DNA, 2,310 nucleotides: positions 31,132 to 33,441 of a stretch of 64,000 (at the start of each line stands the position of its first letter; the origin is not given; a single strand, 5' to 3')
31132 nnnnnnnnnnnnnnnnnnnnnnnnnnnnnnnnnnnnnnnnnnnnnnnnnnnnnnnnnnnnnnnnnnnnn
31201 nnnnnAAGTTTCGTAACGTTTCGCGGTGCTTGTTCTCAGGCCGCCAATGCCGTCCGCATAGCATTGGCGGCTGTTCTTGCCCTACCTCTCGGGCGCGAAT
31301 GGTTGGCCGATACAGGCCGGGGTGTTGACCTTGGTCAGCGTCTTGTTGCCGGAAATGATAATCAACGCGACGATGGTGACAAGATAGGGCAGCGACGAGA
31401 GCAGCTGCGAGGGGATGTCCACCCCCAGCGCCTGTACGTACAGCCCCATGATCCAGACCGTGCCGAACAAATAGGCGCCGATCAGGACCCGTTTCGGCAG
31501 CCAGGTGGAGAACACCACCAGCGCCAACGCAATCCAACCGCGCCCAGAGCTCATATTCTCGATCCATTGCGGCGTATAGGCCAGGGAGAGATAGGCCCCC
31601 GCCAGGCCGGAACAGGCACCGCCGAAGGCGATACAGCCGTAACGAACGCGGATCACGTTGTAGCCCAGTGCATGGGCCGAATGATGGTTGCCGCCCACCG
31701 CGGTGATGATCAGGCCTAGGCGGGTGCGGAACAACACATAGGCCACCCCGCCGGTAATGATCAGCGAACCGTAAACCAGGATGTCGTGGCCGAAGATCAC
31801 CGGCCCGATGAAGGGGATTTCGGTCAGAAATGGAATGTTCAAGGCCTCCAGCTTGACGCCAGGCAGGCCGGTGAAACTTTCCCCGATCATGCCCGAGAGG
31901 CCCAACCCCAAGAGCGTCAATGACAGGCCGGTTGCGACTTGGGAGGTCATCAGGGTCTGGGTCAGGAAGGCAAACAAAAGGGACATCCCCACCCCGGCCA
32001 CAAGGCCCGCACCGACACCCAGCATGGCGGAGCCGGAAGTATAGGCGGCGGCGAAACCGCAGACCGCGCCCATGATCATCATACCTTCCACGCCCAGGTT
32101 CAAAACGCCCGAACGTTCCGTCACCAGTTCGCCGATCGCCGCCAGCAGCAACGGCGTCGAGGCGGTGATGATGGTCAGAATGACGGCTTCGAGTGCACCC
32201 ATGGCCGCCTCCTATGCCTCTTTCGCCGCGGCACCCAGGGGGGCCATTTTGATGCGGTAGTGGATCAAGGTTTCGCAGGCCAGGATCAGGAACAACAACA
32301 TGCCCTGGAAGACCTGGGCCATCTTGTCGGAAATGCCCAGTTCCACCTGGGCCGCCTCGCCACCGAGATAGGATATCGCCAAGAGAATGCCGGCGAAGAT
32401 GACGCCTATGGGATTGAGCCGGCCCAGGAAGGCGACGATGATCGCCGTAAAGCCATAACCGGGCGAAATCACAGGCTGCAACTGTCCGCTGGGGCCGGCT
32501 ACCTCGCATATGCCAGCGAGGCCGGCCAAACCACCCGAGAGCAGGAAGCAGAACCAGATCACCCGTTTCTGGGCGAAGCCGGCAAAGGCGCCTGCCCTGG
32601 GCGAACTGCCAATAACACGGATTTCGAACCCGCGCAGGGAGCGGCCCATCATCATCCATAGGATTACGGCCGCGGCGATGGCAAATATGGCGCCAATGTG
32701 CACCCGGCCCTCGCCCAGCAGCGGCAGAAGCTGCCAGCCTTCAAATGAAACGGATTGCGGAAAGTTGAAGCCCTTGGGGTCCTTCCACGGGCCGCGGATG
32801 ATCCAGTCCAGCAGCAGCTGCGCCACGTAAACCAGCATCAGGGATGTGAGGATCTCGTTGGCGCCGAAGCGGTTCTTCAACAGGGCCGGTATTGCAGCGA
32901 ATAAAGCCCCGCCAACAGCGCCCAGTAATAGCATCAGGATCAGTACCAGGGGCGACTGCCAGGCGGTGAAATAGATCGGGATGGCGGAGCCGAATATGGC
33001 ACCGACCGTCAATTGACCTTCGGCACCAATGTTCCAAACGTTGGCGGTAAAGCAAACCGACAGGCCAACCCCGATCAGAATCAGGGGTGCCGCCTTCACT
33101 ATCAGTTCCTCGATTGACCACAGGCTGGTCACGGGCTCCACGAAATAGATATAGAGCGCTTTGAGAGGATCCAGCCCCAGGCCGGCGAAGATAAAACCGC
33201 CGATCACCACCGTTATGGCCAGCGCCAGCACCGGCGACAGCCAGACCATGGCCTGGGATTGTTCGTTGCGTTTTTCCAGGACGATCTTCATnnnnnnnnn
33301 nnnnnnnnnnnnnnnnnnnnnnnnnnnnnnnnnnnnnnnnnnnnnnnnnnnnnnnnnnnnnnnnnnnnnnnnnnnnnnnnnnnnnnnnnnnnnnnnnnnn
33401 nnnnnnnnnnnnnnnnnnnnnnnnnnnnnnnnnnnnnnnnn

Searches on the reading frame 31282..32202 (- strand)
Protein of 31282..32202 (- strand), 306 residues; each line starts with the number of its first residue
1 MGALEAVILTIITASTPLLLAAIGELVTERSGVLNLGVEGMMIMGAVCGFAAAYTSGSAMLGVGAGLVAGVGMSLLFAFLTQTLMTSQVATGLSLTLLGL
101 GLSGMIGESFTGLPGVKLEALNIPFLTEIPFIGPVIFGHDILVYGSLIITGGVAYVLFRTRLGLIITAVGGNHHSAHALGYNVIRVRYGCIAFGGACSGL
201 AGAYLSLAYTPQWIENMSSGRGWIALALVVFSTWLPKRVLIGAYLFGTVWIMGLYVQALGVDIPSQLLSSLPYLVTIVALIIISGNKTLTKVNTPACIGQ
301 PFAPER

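Call 13: search_protein_families(library=pfam, proteins=[window:31282-32202:-])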
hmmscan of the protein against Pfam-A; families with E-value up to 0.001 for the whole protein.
window:31282-32202:- (306 aa): 1 family
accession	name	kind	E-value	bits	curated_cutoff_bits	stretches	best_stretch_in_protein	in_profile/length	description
PF02653.21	BPD_transp_2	-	2.1e-28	99.7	26.8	1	8-279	2-268/269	Branched-chain amino acid transport system / permease component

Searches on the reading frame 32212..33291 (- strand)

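Call 13: search_protein_families(library=pfam, proteins=[window:32212-33291:-])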
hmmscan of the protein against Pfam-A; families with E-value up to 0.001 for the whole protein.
window:32212-33291:- (359 aa): 1 family
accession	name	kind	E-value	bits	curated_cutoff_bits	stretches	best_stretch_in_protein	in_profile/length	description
PF02653.21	BPD_transp_2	-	6.8e-44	150.4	26.8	1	60-337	2-269/269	Branched-chain amino acid transport system / permease component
